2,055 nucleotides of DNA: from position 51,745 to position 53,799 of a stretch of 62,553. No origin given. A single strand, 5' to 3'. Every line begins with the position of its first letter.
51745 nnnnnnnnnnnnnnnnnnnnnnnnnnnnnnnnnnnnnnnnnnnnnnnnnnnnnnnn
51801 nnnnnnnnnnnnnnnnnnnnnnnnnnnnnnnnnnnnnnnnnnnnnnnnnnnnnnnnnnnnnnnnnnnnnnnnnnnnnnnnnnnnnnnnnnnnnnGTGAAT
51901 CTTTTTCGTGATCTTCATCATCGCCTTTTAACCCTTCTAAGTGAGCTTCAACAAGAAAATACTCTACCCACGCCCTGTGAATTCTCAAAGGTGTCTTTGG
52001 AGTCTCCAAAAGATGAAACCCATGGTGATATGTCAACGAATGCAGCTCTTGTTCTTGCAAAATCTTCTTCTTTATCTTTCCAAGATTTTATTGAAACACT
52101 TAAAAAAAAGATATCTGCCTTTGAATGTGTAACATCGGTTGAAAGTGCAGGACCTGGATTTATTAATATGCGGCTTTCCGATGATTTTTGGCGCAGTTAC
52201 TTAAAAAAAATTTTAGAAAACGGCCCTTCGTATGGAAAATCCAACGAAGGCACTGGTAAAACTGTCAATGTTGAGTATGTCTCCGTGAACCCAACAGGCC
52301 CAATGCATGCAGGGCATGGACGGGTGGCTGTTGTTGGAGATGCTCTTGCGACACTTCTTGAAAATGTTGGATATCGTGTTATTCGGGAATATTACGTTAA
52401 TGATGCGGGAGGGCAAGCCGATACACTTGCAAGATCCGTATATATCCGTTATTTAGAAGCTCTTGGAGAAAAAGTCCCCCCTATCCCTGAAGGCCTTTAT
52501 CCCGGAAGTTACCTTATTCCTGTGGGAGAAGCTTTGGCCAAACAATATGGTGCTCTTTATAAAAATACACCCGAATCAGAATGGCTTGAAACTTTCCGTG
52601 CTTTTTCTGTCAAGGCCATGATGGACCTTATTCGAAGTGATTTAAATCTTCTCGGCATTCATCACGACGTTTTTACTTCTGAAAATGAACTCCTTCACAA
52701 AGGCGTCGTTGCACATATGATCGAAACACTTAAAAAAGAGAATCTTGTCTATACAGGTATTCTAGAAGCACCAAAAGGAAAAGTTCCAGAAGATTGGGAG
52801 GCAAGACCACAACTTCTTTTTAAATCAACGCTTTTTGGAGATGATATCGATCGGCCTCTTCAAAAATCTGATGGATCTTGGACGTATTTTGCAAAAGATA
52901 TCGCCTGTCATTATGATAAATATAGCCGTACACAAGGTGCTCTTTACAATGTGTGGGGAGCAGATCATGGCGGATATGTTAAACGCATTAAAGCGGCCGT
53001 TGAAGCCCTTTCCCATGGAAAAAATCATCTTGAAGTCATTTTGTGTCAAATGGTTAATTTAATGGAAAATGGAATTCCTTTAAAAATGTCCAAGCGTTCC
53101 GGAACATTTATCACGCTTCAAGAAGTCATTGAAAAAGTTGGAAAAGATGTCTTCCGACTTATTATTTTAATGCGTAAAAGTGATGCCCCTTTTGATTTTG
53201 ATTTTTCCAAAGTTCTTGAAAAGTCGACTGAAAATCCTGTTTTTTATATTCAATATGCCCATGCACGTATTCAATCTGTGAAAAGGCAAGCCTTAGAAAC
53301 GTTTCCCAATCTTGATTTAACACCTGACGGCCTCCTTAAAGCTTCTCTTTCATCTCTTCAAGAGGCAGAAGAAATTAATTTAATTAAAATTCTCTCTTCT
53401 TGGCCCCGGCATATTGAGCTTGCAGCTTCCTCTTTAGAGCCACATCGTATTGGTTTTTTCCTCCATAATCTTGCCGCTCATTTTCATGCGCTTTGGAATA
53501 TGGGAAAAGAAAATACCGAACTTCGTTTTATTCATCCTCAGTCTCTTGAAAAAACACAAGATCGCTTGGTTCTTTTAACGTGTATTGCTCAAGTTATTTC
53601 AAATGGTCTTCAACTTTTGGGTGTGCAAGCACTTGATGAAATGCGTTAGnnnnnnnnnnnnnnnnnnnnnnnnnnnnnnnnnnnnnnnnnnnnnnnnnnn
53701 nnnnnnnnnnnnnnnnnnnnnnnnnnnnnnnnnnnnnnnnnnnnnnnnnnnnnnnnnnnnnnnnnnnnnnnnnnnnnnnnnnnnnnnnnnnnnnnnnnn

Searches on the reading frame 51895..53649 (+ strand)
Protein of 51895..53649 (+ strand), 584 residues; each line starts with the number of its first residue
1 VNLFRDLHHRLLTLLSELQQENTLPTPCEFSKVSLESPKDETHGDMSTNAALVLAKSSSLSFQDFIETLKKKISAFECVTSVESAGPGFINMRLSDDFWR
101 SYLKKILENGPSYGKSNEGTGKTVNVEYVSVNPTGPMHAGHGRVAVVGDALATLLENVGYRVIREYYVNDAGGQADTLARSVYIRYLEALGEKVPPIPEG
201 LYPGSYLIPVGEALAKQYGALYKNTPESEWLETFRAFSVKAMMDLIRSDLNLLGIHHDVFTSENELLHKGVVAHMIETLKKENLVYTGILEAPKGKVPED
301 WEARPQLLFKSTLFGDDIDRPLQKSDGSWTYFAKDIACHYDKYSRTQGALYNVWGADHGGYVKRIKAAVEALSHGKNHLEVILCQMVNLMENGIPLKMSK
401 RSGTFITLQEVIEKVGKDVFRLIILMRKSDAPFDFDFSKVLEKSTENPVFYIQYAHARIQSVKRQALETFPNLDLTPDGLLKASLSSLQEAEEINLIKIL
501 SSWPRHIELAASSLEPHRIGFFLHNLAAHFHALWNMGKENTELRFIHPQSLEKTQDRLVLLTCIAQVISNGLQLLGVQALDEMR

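Call 38: search_protein_families(library=pfam, max_evalue=0.0001, proteins=[window:51895-53649:+])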
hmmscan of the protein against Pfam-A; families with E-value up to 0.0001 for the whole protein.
window:51895-53649:+ (584 aa): 4 families
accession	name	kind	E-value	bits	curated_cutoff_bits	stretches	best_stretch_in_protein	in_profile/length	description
PF05746.21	DALR_1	-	2e-26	92.8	22.3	1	452-583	1-117/117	DALR anticodon binding domain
PF00750.26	tRNA-synt_1d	-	5.3e-19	68.8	23.3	1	104-414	3-297/349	tRNA synthetases class I (R), catalytic domain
PF03485.21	Arg_tRNA_synt_N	-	1.4e-13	51.7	21.5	1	29-94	20-85/85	Arginyl tRNA synthetase N terminal domain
PF09334.17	tRNA-synt_1g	-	2.8e-05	23.5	20.1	0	396-439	326-368/391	tRNA synthetases class I (M)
